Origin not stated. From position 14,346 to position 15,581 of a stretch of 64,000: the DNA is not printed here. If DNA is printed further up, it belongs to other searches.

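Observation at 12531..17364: Unusual bc-type complex: Rieske + split cytochrome b6/subunit IV + membrane pentaheme + NapC/NrfH-like 12-heme, under its own sigma-54 promoter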

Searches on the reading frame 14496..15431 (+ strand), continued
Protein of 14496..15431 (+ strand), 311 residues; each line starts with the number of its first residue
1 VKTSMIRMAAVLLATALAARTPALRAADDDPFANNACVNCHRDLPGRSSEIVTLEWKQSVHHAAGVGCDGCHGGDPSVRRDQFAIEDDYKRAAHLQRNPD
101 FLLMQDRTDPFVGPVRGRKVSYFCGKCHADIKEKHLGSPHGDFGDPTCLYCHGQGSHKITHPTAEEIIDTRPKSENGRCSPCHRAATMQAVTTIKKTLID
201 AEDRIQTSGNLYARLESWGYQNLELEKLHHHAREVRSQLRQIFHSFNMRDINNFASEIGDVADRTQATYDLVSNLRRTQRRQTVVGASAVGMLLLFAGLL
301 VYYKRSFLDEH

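Call 70: search_protein_representatives(alignment_id=A1)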
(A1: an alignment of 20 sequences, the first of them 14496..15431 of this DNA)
Query: 20 sequences, 315 profile positions. Proteins with E-value up to 0.001 (for the whole library): 608; up to 1e-10: 143; up to 1e-30: 25. The best 150 are listed.
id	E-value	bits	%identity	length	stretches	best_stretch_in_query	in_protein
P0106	6.9e-150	514.7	-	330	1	5-312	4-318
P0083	4.4e-145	498.9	-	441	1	10-310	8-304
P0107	9.9e-141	484.7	-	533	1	6-312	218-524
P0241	5.4e-113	393.5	-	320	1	23-308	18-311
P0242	5.6e-108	377.0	-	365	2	112-312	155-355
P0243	2.1e-106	371.9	-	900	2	112-306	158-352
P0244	3.2e-89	315.5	-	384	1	20-211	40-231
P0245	2.2e-77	276.6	-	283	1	98-305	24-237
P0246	7.1e-72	258.4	-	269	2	35-219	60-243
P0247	2.2e-65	237.1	-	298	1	26-309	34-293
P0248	1.8e-57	211.1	-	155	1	154-308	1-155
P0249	1.3e-56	208.3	-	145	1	9-139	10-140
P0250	1.9e-47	178.2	-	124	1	187-308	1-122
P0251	5.1e-44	166.9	-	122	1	187-308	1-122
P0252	1.6e-42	162.0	-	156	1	185-312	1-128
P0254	3.3e-42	161.0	-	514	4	120-310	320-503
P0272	7.1e-26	107.3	-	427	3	36-304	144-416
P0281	8.8e-23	97.2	-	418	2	119-305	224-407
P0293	2.9e-19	85.6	-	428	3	99-304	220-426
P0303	3.0e-18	82.3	-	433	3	120-300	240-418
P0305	8.2e-18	80.8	-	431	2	122-303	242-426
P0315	3.2e-16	75.6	-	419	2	119-296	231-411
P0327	4.4e-15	71.9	-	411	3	119-304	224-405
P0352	3.7e-12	62.3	-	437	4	119-304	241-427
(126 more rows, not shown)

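Call 71: search_protein_families(library=pfam, proteins=[P0281, P0293, P0303, P0305, P0315, P0327, P0352, P0243, P0254, P0272], max_evalue=0.001)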
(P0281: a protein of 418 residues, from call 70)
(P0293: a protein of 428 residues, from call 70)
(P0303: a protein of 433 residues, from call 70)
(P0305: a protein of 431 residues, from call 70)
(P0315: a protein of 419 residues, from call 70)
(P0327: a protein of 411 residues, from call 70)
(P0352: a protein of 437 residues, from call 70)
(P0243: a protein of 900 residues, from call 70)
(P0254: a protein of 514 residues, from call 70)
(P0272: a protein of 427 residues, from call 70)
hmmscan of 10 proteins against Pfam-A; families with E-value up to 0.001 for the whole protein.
P0281 (418 aa): 6 families
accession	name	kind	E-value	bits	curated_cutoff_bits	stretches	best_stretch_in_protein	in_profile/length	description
PF09699.15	Paired_CXXCH_1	-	1.2e-15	57.3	20.6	1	136-171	8-38/41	Doubled CXXCH motif (Paired_CXXCH_1)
PF14537.11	Cytochrom_c3_2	-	6.7e-13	49.4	25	1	52-170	2-79/79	Cytochrome c3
PF14522.11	Cytochrome_C7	-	2.1e-12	47.1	24.8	0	244-290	4-52/67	Cytochrome c7 and related cytochrome c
PF22113.1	Mtrc-MtrF_II-IV_dom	-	1e-08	35.3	30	0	27-144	29-130/176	Outer membrane cytochrome MtrC/MtrF-like, domains II/IV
PF02085.21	Cytochrom_CIII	-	5.8e-08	33.4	22.9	0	205-286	31-101/101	Class III cytochrome C family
PF22678.1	Cytochrom_c_NrfB-like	-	4.6e-06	27.5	27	0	25-70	32-72/89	Cytochrome c-type protein NrfB-like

P0293 (428 aa): 5 families
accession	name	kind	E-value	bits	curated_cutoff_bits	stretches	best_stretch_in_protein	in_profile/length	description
PF14522.11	Cytochrome_C7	-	3.8e-11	43.1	24.8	0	239-301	12-67/67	Cytochrome c7 and related cytochrome c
PF09699.15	Paired_CXXCH_1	-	3.3e-09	36.7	20.6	0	116-152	9-37/41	Doubled CXXCH motif (Paired_CXXCH_1)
PF22113.1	Mtrc-MtrF_II-IV_dom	-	7.6e-08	32.5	30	1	145-279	7-167/176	Outer membrane cytochrome MtrC/MtrF-like, domains II/IV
PF14537.11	Cytochrom_c3_2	-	1.8e-07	31.9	25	1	75-180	2-79/79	Cytochrome c3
PF13435.11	Cytochrome_C554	-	0.00019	22.7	20.8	0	48-87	48-84/84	Cytochrome c554 and c-prime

P0303 (433 aa): 7 families
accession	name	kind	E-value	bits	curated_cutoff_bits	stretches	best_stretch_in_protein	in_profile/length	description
PF14522.11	Cytochrome_C7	-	5.6e-13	49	24.8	1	242-302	14-67/67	Cytochrome c7 and related cytochrome c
PF14537.11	Cytochrom_c3_2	-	9.1e-13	48.9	25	1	64-180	2-78/79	Cytochrome c3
PF09699.15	Paired_CXXCH_1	-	1.3e-12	47.7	20.6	1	147-183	8-39/41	Doubled CXXCH motif (Paired_CXXCH_1)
PF22113.1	Mtrc-MtrF_II-IV_dom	-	3.5e-10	40.1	30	2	145-280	6-167/176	Outer membrane cytochrome MtrC/MtrF-like, domains II/IV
PF02085.21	Cytochrom_CIII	-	2e-07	31.7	22.9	0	140-184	41-86/101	Class III cytochrome C family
PF22678.1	Cytochrom_c_NrfB-like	-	0.00047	21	27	0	106-181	1-66/89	Cytochrome c-type protein NrfB-like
PF13435.11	Cytochrome_C554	-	0.00067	21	20.8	0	34-76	44-84/84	Cytochrome c554 and c-prime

P0305 (431 aa): 5 families
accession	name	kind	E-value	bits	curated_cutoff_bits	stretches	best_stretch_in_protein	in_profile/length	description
PF14522.11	Cytochrome_C7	-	1.4e-15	57.3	24.8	3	243-302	15-67/67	Cytochrome c7 and related cytochrome c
PF14537.11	Cytochrom_c3_2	-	1.5e-11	45.1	25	1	62-181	1-79/79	Cytochrome c3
PF09699.15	Paired_CXXCH_1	-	3.8e-08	33.3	20.6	0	147-183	8-39/41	Doubled CXXCH motif (Paired_CXXCH_1)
PF22678.1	Cytochrom_c_NrfB-like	-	0.00036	21.4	27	0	105-187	1-75/89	Cytochrome c-type protein NrfB-like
PF02335.20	Cytochrom_C552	-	0.00099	18.6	24.1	1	58-121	235-294/438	Cytochrome c552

P0315 (419 aa): 5 families
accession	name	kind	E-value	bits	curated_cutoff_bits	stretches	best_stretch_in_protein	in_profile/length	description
PF14522.11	Cytochrome_C7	-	8.4e-15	54.8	24.8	1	169-240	13-66/67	Cytochrome c7 and related cytochrome c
PF14537.11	Cytochrom_c3_2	-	3e-14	53.7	25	2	57-176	1-78/79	Cytochrome c3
PF09699.15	Paired_CXXCH_1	-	6.2e-14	51.9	20.6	1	263-297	8-40/41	Doubled CXXCH motif (Paired_CXXCH_1)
PF22113.1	Mtrc-MtrF_II-IV_dom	-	6.4e-11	42.5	30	0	142-201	7-58/176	Outer membrane cytochrome MtrC/MtrF-like, domains II/IV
PF22678.1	Cytochrom_c_NrfB-like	-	0.00067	20.5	27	0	29-83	30-79/89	Cytochrome c-type protein NrfB-like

P0327 (411 aa): 3 families
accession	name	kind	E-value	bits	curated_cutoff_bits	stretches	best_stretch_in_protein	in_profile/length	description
PF14522.11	Cytochrome_C7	-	5.7e-10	39.3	24.8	0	46-142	4-67/67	Cytochrome c7 and related cytochrome c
PF14537.11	Cytochrom_c3_2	-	3.2e-09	37.6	25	1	50-170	2-79/79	Cytochrome c3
PF09699.15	Paired_CXXCH_1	-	2.7e-08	33.8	20.6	0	135-170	7-37/41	Doubled CXXCH motif (Paired_CXXCH_1)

P0352 (437 aa): 5 families
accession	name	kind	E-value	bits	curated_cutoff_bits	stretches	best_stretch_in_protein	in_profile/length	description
PF14522.11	Cytochrome_C7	-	1.2e-13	51.1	24.8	0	35-116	5-67/67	Cytochrome c7 and related cytochrome c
PF14537.11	Cytochrom_c3_2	-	1.1e-11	45.4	25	2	69-188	2-79/79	Cytochrome c3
PF09699.15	Paired_CXXCH_1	-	7.5e-11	42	20.6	0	153-189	7-38/41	Doubled CXXCH motif (Paired_CXXCH_1)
PF13435.11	Cytochrome_C554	-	0.00042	21.6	20.8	0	182-279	1-84/84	Cytochrome c554 and c-prime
PF22678.1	Cytochrom_c_NrfB-like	-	0.00052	20.9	27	0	111-188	1-66/89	Cytochrome c-type protein NrfB-like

P0243 (900 aa): 17 families
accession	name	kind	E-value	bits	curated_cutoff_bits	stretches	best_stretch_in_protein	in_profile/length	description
PF14691.11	Fer4_20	-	8.5e-19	67.9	25.8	1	370-447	29-109/113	Dihydroprymidine dehydrogenase domain II, 4Fe-4S cluster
PF07992.20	Pyr_redox_2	-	2.4e-18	67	26.1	1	459-751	2-291/291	Pyridine nucleotide-disulphide oxidoreductase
PF13450.12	NAD_binding_8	-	5.2e-10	39.9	21.9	1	462-498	1-37/68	NAD(P)-binding Rossmann-like domain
PF00070.33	Pyr_redox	-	4.5e-09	37.1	22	1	459-493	1-35/82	Pyridine nucleotide-disulphide oxidoreductase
PF13738.12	Pyr_redox_3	-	3.4e-07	30.2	30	1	583-706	161-275/305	Pyridine nucleotide-disulphide oxidoreductase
PF12831.13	FAD_oxidored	-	4.4e-06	26.7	27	1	460-499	2-41/416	FAD dependent oxidoreductase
PF01266.30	DAO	-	1.5e-05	25.1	27.9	1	459-494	1-37/353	FAD dependent oxidoreductase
PF01946.23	Thi4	-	1.5e-05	24.8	26.2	1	460-500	20-61/235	Thi4 family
PF13187.11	Fer4_9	-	1.7e-05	25.2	27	1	838-882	2-52/52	4Fe-4S dicluster domain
PF01262.27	AlaDh_PNT_C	-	2.4e-05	24.3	23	0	438-489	9-60/214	Alanine dehydrogenase/PNT, C-terminal domain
PF01593.30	Amino_oxidase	-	0.0001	22.2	19.8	0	468-498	2-32/443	Flavin containing amine oxidoreductase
PF13241.12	NAD_binding_7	-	0.00014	22.8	22.1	0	582-631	3-55/104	Putative NAD(P)-binding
PF12838.12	Fer4_7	-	0.00017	22.4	27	1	838-881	2-52/52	4Fe-4S dicluster domain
PF00037.32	Fer4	-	0.00019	21.5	21.1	1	864-883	5-24/24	4Fe-4S binding domain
PF01134.28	GIDA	-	0.00023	20.8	22.1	0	460-490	2-33/391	Glucose inhibited division protein A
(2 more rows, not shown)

P0254 (514 aa): 6 families
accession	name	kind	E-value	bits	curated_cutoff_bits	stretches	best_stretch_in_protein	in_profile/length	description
PF14522.11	Cytochrome_C7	-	6.7e-10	39.1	24.8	0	56-127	6-66/67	Cytochrome c7 and related cytochrome c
PF22678.1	Cytochrom_c_NrfB-like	-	1.1e-07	32.7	27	1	31-73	31-69/89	Cytochrome c-type protein NrfB-like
PF02085.21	Cytochrom_CIII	-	5.7e-07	30.3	22.9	0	323-381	32-85/101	Class III cytochrome C family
PF13435.11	Cytochrome_C554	-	3.1e-06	28.5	20.8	0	99-172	2-74/84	Cytochrome c554 and c-prime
PF14537.11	Cytochrom_c3_2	-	9.9e-06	26.4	25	0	98-159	8-70/79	Cytochrome c3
PF03264.19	Cytochrom_NNT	-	0.00081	19.6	24.1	0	50-111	113-172/174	NapC/NirT cytochrome c family, N-terminal region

P0272 (427 aa): 8 families
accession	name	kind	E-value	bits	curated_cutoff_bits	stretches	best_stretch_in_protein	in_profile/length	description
PF09699.15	Paired_CXXCH_1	-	8.6e-15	54.6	20.6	1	215-242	8-37/41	Doubled CXXCH motif (Paired_CXXCH_1)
PF14537.11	Cytochrom_c3_2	-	1.5e-13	51.5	25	1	60-178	1-79/79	Cytochrome c3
PF14522.11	Cytochrome_C7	-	1.5e-13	50.8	24.8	1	34-107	12-67/67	Cytochrome c7 and related cytochrome c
PF02085.21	Cytochrom_CIII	-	4.7e-08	33.7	22.9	0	215-293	32-101/101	Class III cytochrome C family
PF22113.1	Mtrc-MtrF_II-IV_dom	-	1.1e-07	32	30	0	68-223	9-166/176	Outer membrane cytochrome MtrC/MtrF-like, domains II/IV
PF22678.1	Cytochrom_c_NrfB-like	-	8.7e-07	29.8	27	0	32-73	30-66/89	Cytochrome c-type protein NrfB-like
PF02335.20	Cytochrom_C552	-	0.00011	21.8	24.1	1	56-116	235-292/438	Cytochrome c552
PF03264.19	Cytochrom_NNT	-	0.00049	20.3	24.1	0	15-72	16-72/174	NapC/NirT cytochrome c family, N-terminal region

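Call 73: search_protein_families(library=pfam, proteins=[L034:10001-12559:+, L024:10001-11230:+], max_evalue=0.001)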
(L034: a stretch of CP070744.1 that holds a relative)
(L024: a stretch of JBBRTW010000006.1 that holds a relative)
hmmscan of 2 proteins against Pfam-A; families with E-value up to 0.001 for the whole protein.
L034:10001-12559:+ (853 aa): 17 families
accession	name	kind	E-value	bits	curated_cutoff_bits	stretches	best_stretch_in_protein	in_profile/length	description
PF14691.11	Fer4_20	-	6.9e-20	71.4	25.8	1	337-413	29-108/113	Dihydroprymidine dehydrogenase domain II, 4Fe-4S cluster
PF07992.20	Pyr_redox_2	-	1.5e-19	71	26.1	1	425-711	1-290/291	Pyridine nucleotide-disulphide oxidoreductase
PF13450.12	NAD_binding_8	-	1.2e-10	41.9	21.9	1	429-465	1-37/68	NAD(P)-binding Rossmann-like domain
PF01266.30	DAO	-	8.6e-09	35.8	27.9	1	426-461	1-37/353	FAD dependent oxidoreductase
PF00070.33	Pyr_redox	-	1.3e-08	35.6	22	1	426-460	1-35/82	Pyridine nucleotide-disulphide oxidoreductase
PF12831.13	FAD_oxidored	-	1.8e-07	31.3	27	1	427-467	2-42/416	FAD dependent oxidoreductase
PF13187.11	Fer4_9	-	3.2e-07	30.7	27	1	796-840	2-52/52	4Fe-4S dicluster domain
PF22113.1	Mtrc-MtrF_II-IV_dom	-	1.8e-06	28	30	1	4-170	7-168/176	Outer membrane cytochrome MtrC/MtrF-like, domains II/IV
PF01593.30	Amino_oxidase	-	2.1e-06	27.7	19.8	1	435-465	2-32/443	Flavin containing amine oxidoreductase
PF01946.23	Thi4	-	4.5e-06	26.5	26.2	1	427-492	20-83/235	Thi4 family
PF12838.12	Fer4_7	-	4.3e-05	24.3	27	1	796-839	2-52/52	4Fe-4S dicluster domain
PF13241.12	NAD_binding_7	-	0.00016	22.7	22.1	0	549-586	3-39/104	Putative NAD(P)-binding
PF01494.25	FAD_binding_3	-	0.00016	21.5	22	1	426-458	3-35/349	FAD binding domain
PF00890.30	FAD_binding_2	-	0.00016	21.4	20.4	1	427-461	2-36/414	FAD binding domain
PF01262.27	AlaDh_PNT_C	-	0.00053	19.9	23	0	426-457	30-61/214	Alanine dehydrogenase/PNT, C-terminal domain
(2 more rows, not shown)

L024:10001-11230:+ (410 aa): 3 families
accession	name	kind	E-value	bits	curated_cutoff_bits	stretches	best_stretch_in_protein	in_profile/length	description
PF14522.11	Cytochrome_C7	-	1.5e-05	25.1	24.8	0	24-118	4-66/67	Cytochrome c7 and related cytochrome c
PF14537.11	Cytochrom_c3_2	-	0.00017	22.5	25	0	88-152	7-68/79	Cytochrome c3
PF09699.15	Paired_CXXCH_1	-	0.00096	19.2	20.6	0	140-154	5-19/41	Doubled CXXCH motif (Paired_CXXCH_1)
